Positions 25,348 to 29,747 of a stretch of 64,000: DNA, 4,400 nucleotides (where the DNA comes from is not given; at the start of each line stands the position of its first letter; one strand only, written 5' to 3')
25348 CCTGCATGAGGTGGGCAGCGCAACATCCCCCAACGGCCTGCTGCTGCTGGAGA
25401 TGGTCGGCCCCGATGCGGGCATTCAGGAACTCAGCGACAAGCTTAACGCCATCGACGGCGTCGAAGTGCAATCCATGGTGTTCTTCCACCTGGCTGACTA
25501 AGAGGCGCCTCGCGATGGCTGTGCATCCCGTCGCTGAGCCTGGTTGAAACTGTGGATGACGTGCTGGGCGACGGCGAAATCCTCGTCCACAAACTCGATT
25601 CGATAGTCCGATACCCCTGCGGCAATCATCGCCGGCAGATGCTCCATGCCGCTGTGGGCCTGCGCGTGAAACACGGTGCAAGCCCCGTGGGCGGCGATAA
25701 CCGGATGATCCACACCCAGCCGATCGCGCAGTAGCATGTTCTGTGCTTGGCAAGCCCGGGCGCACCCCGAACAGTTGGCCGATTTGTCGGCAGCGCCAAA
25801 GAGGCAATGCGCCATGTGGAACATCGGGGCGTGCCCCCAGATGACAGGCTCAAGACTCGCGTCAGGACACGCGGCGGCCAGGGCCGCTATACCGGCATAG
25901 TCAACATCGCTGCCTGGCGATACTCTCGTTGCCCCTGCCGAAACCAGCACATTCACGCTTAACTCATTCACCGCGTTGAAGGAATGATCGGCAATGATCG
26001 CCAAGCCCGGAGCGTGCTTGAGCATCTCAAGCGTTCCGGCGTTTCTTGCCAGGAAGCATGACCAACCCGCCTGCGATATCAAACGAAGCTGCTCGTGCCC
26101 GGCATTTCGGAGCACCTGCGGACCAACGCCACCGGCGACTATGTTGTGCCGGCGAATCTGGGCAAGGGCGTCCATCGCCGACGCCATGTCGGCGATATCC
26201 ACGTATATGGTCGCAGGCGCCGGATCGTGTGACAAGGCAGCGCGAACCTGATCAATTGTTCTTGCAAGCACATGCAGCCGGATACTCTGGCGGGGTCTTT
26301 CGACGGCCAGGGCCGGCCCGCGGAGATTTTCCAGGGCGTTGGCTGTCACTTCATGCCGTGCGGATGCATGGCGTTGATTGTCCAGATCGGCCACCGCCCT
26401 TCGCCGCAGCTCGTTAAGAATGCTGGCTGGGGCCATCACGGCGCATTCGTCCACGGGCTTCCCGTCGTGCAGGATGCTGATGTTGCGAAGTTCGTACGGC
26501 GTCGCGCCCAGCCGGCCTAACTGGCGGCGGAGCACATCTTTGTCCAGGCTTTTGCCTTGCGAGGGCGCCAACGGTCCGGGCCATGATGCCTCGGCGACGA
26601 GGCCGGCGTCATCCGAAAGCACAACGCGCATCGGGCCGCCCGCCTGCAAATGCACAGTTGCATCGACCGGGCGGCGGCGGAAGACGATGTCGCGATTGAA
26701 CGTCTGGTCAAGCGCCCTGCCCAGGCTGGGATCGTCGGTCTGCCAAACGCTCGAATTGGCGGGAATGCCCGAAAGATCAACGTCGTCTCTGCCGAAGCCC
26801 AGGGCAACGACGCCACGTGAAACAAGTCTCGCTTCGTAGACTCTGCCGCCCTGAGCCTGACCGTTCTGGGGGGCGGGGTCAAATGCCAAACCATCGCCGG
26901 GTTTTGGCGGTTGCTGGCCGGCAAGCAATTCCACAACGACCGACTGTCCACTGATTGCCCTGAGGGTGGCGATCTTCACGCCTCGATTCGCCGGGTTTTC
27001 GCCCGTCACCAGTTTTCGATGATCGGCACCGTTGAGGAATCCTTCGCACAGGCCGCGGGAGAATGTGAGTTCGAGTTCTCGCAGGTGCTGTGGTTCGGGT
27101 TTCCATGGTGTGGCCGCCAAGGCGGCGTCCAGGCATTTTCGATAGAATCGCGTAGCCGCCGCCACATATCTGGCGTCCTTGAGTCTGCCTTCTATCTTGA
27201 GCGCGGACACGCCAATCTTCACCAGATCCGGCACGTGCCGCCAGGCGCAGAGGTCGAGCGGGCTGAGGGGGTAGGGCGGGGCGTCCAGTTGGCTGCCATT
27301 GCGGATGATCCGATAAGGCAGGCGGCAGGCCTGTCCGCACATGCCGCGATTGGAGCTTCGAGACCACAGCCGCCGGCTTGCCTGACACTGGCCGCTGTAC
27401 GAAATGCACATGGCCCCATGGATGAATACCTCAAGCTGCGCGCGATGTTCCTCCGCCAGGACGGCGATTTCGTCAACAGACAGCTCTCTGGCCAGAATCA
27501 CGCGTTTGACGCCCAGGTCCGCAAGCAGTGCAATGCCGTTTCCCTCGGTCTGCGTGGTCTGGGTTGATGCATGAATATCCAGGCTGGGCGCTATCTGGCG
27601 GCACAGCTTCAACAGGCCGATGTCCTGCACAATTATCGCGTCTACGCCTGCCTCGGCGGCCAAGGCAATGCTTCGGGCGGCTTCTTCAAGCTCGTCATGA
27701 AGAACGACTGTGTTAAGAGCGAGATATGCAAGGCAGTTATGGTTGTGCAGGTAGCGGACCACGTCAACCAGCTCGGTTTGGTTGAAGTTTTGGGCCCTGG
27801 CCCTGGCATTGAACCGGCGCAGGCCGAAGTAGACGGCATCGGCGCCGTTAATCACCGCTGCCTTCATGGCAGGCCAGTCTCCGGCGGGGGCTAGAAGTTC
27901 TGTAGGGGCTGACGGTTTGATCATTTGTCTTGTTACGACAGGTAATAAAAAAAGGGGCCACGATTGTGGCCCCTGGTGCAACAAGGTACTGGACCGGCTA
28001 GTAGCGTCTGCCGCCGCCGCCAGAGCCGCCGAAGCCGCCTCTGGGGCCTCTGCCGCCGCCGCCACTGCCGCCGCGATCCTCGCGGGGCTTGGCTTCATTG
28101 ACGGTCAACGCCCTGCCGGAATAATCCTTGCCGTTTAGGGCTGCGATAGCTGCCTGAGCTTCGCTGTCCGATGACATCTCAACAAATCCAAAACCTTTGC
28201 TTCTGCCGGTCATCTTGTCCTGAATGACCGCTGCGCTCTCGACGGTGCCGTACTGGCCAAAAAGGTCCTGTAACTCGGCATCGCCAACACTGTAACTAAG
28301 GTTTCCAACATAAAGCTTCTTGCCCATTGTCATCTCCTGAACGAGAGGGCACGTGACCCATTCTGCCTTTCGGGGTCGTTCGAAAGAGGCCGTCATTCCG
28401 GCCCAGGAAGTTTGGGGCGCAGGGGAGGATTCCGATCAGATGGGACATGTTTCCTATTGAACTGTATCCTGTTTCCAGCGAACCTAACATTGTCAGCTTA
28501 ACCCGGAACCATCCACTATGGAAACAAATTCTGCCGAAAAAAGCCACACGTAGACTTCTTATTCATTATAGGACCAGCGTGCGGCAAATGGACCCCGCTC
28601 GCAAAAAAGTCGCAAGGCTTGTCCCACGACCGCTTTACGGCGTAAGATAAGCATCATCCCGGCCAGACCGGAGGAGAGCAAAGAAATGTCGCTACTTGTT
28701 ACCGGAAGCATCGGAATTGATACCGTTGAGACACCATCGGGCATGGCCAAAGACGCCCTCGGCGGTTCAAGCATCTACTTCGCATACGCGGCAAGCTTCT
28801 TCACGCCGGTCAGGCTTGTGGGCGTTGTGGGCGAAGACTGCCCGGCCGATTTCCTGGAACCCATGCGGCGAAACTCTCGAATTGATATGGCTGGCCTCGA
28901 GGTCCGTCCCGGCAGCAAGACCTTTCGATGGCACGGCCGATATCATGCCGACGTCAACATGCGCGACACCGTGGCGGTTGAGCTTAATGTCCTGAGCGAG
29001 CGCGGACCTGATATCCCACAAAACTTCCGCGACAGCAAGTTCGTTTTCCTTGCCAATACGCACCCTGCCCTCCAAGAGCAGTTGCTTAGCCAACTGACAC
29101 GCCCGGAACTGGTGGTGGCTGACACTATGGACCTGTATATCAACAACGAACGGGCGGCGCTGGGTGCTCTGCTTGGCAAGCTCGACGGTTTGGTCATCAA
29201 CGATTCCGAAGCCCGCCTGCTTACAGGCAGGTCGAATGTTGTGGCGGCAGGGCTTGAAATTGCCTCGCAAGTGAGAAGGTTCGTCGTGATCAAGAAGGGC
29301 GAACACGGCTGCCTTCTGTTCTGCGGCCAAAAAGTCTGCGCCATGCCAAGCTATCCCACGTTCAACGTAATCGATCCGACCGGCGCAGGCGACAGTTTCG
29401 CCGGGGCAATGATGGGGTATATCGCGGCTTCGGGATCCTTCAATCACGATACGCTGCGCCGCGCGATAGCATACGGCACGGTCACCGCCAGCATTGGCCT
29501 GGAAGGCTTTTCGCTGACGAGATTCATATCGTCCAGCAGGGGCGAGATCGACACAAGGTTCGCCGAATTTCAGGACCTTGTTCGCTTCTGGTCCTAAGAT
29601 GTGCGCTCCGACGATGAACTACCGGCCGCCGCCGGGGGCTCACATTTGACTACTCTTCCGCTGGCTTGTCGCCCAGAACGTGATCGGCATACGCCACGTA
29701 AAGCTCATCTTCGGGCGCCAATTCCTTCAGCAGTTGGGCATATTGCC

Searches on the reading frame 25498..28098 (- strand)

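Call 23: search_protein_families(library=pfam, proteins=[window:25498-28098:-], max_evalue=0.00001)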
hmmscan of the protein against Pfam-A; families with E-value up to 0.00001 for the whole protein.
window:25498-28098:- (866 aa): 2 families
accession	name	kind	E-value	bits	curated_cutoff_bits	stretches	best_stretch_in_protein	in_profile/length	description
PF01136.24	Peptidase_U32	-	7e-90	300.8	22.4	2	138-359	2-231/233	Peptidase family U32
PF12392.13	DUF3656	-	1.6e-19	71.1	22.1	1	451-576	1-108/109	Collagenase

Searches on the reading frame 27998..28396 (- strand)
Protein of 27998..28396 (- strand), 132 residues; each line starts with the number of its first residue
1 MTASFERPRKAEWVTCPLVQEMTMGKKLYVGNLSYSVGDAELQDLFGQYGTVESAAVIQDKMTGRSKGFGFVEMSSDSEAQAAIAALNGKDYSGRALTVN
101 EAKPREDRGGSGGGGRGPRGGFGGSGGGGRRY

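Call 55: search_protein_families(library=pfam, proteins=[window:27998-28396:-], max_evalue=0.01)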
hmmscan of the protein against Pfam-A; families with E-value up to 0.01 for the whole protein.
window:27998-28396:- (132 aa): 2 families
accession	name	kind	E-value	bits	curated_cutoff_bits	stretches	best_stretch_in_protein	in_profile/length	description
PF00076.28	RRM_1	-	9.8e-23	80.3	20.7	1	28-97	1-69/70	RNA recognition motif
PF13893.12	RRM_5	-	0.00018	21.7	27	1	18-103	19-100/125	RNA recognition motif. (a.k.a. RRM, RBD, or RNP domain)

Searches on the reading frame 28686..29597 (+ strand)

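Call 24: search_protein_families(library=pfam, proteins=[window:28686-29597:+], max_evalue=0.00001)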
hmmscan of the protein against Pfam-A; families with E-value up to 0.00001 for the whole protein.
window:28686-29597:+ (303 aa): 1 family
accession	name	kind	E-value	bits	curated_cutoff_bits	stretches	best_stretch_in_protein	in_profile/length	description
PF00294.29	PfkB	-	1.1e-19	71.3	25.8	1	34-270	45-288/302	pfkB family carbohydrate kinase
